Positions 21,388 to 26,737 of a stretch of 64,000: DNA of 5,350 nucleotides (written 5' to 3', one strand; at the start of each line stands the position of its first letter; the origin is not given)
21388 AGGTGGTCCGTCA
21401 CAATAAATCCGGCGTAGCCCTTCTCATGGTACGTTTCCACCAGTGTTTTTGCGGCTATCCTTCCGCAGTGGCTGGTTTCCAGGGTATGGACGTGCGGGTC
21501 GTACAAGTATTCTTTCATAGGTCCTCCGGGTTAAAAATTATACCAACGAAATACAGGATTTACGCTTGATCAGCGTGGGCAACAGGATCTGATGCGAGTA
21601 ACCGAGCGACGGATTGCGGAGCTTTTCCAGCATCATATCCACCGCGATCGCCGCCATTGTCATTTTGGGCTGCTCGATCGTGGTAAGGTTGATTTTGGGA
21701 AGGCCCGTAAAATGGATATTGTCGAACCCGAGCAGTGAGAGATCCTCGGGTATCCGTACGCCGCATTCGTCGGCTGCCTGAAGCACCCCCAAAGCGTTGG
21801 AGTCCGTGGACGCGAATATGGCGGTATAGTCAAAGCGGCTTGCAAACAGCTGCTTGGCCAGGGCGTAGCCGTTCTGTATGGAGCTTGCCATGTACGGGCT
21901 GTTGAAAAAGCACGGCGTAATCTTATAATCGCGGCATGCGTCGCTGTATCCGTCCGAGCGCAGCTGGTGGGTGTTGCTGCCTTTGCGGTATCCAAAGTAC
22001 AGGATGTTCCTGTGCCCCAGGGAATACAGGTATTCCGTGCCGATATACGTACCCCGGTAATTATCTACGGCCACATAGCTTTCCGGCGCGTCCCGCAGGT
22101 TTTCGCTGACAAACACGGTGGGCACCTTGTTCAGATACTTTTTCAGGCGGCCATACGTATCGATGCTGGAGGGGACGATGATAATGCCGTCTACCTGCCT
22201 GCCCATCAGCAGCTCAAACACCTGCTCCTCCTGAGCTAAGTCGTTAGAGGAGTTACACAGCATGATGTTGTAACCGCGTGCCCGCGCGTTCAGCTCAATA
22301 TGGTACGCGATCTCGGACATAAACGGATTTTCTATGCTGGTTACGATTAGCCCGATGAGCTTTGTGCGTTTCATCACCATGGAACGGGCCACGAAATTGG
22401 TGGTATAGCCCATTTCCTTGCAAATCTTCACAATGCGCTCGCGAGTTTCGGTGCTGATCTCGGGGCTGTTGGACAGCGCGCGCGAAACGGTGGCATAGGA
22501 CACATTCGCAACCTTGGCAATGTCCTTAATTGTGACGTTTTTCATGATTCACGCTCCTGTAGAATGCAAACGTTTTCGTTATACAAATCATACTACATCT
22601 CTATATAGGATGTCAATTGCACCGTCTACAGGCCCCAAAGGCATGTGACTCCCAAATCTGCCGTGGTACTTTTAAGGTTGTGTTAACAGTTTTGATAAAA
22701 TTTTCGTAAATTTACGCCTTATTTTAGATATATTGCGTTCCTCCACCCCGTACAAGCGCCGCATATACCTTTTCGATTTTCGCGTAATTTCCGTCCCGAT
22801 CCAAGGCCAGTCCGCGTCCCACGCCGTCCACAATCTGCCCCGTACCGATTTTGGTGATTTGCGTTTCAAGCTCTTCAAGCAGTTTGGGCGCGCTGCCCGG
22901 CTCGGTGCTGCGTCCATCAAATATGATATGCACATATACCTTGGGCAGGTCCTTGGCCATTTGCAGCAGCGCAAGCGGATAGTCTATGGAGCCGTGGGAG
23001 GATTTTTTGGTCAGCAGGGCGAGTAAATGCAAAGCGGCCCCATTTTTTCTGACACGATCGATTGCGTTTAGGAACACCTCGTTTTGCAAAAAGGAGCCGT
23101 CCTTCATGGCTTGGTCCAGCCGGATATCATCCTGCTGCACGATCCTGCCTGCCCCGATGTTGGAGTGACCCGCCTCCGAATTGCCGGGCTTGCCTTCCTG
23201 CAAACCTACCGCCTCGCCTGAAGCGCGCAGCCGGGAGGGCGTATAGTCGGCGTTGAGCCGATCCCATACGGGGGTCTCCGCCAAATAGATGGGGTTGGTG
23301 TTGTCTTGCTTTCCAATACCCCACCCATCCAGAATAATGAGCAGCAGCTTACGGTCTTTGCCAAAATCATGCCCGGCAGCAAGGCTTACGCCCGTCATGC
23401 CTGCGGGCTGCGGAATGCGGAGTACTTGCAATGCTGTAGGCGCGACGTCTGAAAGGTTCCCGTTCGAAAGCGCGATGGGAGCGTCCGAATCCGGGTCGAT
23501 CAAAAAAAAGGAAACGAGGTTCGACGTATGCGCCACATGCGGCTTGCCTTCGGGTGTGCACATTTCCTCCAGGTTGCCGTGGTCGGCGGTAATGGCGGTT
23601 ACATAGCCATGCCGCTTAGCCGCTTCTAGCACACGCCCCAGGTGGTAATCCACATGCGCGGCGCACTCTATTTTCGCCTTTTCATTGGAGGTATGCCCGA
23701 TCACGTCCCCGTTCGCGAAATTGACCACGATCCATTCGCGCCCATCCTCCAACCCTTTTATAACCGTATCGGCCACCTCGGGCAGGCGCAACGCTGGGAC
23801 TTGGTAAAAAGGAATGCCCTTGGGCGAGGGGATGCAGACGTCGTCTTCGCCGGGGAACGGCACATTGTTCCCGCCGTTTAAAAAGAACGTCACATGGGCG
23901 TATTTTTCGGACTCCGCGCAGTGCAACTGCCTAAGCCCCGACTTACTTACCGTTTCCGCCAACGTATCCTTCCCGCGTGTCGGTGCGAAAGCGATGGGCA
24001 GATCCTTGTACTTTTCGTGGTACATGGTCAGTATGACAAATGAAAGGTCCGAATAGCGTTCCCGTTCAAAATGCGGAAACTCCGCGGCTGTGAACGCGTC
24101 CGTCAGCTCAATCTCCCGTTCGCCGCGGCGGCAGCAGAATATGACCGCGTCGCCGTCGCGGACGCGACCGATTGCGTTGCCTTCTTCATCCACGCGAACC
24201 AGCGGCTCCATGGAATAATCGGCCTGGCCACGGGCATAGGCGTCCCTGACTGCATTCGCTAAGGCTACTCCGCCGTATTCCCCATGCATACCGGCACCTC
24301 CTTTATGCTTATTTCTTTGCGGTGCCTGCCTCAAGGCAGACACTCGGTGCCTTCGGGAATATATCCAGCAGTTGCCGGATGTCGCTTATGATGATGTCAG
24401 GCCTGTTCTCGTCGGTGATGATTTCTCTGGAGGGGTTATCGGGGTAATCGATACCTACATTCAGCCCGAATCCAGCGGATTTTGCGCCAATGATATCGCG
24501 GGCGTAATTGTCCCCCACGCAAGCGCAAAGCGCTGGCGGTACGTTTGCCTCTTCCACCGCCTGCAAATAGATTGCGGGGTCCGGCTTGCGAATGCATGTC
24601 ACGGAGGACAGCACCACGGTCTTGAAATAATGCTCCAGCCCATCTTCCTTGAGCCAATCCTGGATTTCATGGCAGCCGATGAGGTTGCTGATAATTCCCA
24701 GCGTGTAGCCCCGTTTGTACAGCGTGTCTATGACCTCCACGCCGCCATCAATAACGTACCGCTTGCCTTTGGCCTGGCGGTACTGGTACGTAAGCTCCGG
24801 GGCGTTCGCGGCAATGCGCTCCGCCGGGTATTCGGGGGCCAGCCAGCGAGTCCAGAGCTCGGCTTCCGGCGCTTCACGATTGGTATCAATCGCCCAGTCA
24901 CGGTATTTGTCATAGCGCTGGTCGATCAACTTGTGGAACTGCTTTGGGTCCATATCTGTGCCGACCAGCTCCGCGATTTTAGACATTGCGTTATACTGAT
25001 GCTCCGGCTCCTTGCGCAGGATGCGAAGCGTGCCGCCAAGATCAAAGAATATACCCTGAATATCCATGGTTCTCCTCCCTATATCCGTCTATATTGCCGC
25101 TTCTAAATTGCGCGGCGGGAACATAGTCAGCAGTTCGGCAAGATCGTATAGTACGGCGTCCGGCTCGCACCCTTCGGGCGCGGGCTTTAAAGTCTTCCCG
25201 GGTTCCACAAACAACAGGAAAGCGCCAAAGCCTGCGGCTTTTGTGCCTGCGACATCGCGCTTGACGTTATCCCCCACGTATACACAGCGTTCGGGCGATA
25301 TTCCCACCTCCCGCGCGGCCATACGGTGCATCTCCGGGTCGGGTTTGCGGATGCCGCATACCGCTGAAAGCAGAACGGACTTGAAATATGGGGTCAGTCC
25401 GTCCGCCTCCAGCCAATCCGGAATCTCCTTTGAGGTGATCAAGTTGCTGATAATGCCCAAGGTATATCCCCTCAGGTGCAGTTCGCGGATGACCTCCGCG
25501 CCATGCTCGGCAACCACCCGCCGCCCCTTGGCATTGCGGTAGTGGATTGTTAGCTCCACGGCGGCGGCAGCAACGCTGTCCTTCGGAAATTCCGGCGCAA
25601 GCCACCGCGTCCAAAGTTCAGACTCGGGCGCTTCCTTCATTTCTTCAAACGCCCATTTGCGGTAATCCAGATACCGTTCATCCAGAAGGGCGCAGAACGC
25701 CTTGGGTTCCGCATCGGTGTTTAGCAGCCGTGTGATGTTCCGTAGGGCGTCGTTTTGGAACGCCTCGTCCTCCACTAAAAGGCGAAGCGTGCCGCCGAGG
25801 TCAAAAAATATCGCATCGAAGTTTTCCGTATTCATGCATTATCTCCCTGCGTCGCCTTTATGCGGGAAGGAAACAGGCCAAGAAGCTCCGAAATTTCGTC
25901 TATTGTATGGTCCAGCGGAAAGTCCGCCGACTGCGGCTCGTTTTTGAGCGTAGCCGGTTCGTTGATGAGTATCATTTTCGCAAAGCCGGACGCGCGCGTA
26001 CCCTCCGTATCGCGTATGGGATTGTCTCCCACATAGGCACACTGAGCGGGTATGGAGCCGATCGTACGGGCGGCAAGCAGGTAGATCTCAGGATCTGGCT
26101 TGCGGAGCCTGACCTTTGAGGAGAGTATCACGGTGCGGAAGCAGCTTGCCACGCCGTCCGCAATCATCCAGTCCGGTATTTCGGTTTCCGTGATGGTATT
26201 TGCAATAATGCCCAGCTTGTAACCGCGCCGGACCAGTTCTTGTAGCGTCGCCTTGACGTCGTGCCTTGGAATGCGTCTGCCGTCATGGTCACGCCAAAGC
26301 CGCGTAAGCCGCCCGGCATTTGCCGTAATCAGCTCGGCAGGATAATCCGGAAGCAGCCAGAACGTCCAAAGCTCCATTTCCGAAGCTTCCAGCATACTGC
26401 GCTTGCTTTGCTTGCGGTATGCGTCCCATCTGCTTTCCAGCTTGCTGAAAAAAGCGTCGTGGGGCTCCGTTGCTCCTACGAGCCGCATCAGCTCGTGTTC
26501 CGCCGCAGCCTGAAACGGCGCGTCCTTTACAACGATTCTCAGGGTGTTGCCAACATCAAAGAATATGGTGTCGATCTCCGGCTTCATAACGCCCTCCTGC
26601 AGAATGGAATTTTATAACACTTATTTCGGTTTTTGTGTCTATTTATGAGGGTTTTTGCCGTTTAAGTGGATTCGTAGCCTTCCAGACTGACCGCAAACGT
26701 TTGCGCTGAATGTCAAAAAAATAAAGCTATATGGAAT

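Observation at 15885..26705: Shared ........-type operator downstream of three near-consensus promoters links three operons into one putative LacI regulon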

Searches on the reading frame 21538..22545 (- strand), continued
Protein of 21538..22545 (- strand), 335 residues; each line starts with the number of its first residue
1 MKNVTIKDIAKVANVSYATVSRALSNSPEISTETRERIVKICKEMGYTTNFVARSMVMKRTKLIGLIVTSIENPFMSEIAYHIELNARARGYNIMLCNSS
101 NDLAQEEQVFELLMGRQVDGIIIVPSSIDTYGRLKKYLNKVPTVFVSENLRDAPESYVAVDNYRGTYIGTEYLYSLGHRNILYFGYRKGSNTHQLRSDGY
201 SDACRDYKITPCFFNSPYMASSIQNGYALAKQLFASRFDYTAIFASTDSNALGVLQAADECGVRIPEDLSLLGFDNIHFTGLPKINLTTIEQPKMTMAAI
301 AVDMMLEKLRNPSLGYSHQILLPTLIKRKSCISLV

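Call 73: find_encoding_contigs(protein=P0024, flank=10000, max_places=1)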
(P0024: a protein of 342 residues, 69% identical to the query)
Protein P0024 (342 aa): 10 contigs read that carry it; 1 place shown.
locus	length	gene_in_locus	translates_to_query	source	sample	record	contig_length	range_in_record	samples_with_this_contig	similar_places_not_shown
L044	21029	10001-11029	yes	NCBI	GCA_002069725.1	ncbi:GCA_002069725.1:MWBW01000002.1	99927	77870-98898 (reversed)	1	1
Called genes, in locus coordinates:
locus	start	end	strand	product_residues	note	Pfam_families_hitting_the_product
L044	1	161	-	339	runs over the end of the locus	PF01408:GFO_IDH_MocA, PF02894:GFO_IDH_MocA_C, PF22725:GFO_IDH_MocA_C3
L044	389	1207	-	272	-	PF01261:AP_endonuc_2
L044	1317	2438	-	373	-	PF02633:Creatininase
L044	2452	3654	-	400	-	PF08240:ADH_N, PF16912:Glu_dehyd_C (weak), PF02254:TrkA_N (weak), PF00107:ADH_zinc_N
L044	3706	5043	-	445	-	PF16257:UxaE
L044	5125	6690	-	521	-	PF06415:iPGM_N, PF01676:Metalloenzyme, PF06415:iPGM_N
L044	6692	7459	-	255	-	PF00702:Hydrolase, PF13419:HAD_2, PF13242:Hydrolase_like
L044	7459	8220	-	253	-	PF00702:Hydrolase, PF13419:HAD_2, PF13242:Hydrolase_like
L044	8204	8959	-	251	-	PF00702:Hydrolase, PF13419:HAD_2, PF13242:Hydrolase_like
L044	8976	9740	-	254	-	PF00702:Hydrolase, PF13419:HAD_2, PF13242:Hydrolase_like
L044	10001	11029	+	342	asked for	PF00356:LacI, PF00532:Peripla_BP_1, PF13407:Peripla_BP_4, PF13377:Peripla_BP_3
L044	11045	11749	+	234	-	PF02811:PHP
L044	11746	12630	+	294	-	PF00294:PfkB (weak)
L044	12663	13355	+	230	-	PF02308:MgtC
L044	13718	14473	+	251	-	PF00702:Hydrolase, PF13419:HAD_2, PF13242:Hydrolase_like (weak)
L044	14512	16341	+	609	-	PF00528:BPD_transp_1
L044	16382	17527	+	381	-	PF00005:ABC_tran, PF13304:AAA_21 (faint)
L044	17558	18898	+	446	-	-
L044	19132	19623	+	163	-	-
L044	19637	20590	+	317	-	PF00753:Lactamase_B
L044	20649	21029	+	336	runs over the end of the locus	-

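Call 74: find_encoding_contigs(protein=P0043, flank=10000, max_places=1)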
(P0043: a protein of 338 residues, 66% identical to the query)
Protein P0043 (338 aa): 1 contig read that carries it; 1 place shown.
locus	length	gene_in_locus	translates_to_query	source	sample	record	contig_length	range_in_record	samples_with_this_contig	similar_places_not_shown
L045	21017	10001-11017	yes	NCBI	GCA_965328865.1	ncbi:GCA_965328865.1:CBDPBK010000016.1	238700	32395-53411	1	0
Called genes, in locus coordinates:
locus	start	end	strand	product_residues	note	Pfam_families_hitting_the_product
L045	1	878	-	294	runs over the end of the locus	PF00294:PfkB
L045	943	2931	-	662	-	PF03030:H_PPase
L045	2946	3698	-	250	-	PF02308:MgtC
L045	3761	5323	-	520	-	PF06415:iPGM_N, PF01676:Metalloenzyme, PF06415:iPGM_N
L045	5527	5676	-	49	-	-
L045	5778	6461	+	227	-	PF02811:PHP, PF13263:PHP_C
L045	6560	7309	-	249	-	PF00702:Hydrolase, PF13419:HAD_2, PF13242:Hydrolase_like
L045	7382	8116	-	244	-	PF00702:Hydrolase, PF13419:HAD_2, PF13242:Hydrolase_like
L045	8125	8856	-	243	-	PF00702:Hydrolase, PF13419:HAD_2, PF13242:Hydrolase_like (weak)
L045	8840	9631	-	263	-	PF00702:Hydrolase, PF13419:HAD_2, PF13242:Hydrolase_like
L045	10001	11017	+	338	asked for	PF00356:LacI, PF00532:Peripla_BP_1, PF13407:Peripla_BP_4, PF13377:Peripla_BP_3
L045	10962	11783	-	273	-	PF00702:Hydrolase, PF13419:HAD_2, PF13242:Hydrolase_like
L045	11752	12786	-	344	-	PF00753:Lactamase_B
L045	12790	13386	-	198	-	-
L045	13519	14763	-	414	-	PF01547:SBP_bac_1 (weak)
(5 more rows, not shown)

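Call 75: find_encoding_contigs(protein=P0048, flank=10000, max_places=1)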
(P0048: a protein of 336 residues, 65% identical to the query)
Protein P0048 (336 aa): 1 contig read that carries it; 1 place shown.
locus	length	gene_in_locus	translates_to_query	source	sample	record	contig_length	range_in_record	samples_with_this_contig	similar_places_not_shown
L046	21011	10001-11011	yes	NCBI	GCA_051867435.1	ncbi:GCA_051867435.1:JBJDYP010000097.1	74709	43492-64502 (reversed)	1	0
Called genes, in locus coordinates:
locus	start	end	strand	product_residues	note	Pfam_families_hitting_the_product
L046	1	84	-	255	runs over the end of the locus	PF01261:AP_endonuc_2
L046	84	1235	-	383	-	PF00389:2-Hacid_dh, PF02826:2-Hacid_dh_C, PF03446:NAD_binding_2, PF01842:ACT (weak)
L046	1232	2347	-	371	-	PF00266:Aminotran_5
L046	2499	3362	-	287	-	PF01261:AP_endonuc_2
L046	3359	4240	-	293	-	PF00294:PfkB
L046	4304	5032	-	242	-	PF02308:MgtC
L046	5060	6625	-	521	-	PF06415:iPGM_N, PF01676:Metalloenzyme, PF01663:Phosphodiest (weak), PF01676:Metalloenzyme, PF06415:iPGM_N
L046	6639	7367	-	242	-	PF00702:Hydrolase, PF13419:HAD_2, PF13242:Hydrolase_like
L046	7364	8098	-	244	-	PF00702:Hydrolase, PF13419:HAD_2, PF13242:Hydrolase_like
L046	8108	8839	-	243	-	PF00702:Hydrolase, PF13419:HAD_2, PF13242:Hydrolase_like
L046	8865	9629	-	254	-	PF00702:Hydrolase, PF13419:HAD_2, PF13242:Hydrolase_like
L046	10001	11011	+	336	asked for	PF00356:LacI, PF01381:HTH_3 (faint), PF00532:Peripla_BP_1, PF13407:Peripla_BP_4, PF13377:Peripla_BP_3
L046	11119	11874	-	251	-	PF00702:Hydrolase, PF13419:HAD_2, PF13242:Hydrolase_like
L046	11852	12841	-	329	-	PF00753:Lactamase_B, PF23023:Anti-Pycsar_Apyc1 (faint)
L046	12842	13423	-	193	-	-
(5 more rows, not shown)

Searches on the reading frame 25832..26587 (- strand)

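Call 8: search_protein_families(library=pfam, proteins=[window:25832-26587:-])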
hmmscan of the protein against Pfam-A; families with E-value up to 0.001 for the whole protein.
window:25832-26587:- (251 aa): 3 families
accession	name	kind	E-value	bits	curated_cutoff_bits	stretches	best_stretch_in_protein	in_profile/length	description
PF13419.12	HAD_2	-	1.3e-14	55.1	23.8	1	105-202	78-173/178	Haloacid dehalogenase-like hydrolase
PF00702.32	Hydrolase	-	2.4e-14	54.6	26.4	1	5-201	1-191/191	haloacid dehalogenase-like hydrolase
PF13242.12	Hydrolase_like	-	1.3e-06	28.6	22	1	161-235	2-75/75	HAD-hyrolase-like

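Call 30: search_protein_families(library=ncbifam, proteins=[window:25832-26587:-], max_evalue=0.00001)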
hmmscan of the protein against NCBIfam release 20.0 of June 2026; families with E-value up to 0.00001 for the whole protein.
window:25832-26587:- (251 aa): 16 families
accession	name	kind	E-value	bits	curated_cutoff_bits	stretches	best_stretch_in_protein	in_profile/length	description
TIGR02253.1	CTE7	subfamily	1.5e-20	74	169.75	1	5-236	2-221/221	TIGR02253 family HAD-type hydrolase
TIGR02252.1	DREG-2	subfamily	3.6e-17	62.8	155.2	1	8-203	3-200/203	HAD hydrolase, REG-2-like, family IA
TIGR01449.2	PGP_bact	equivalog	6.2e-12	45.5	180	1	110-210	89-187/213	phosphoglycolate phosphatase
NF009804.0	PRK13288.1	equivalog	1.2e-11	44.5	218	1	101-238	77-209/215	pyrophosphatase PpaX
TIGR01428.1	HAD_type_II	equivalog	3.6e-11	43.5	125.4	1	109-209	94-191/197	haloacid dehalogenase type II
NF053830.1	RUBPPhHalo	equivalog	3.1e-10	40.1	330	1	53-237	46-232/234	ribulose-1,5-bisphosphate 5-phosphatase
TIGR02254.1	YjjG_YfnB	equivalog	4e-10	39.5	159.9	1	115-237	106-221/223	YjjG family noncanonical pyrimidine nucleotidase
TIGR01662.1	HAD-SF-IIIA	subfamily_domain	5.4e-10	39.5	44.6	1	101-204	20-135/141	HAD-IIIA family hydrolase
TIGR02247.1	HAD-1A3-hyp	subfamily_domain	1.1e-08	35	125.4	1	109-188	97-177/211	epoxide hydrolase N-terminal domain-like phosphatase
NF009695.0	PRK13222.1-2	equivalog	6.2e-08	32.4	225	1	109-206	97-192/226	phosphoglycolate phosphatase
TIGR02009.1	PGMB-YQAB-SF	subfamily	2.2e-07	31.2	153.35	1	110-189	93-169/186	beta-phosphoglucomutase family hydrolase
TIGR01549.1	HAD-SF-IA-v1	subfamily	2.7e-07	31.1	23.3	1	121-200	75-148/149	HAD-IA family hydrolase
NF009694.0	PRK13222.1-1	equivalog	4.3e-07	29.5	415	1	110-204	115-207/252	phosphoglycolate phosphatase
NF006976.0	PRK09449.1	equivalog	5.5e-07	29.3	183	1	115-209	104-197/225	pyrimidine 5'-nucleotidase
NF052576.1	PymNtasePynAStpc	equivalog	5.7e-07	29.4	350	1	110-221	103-212/229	pyrimidine 5'-nucleotidase PynA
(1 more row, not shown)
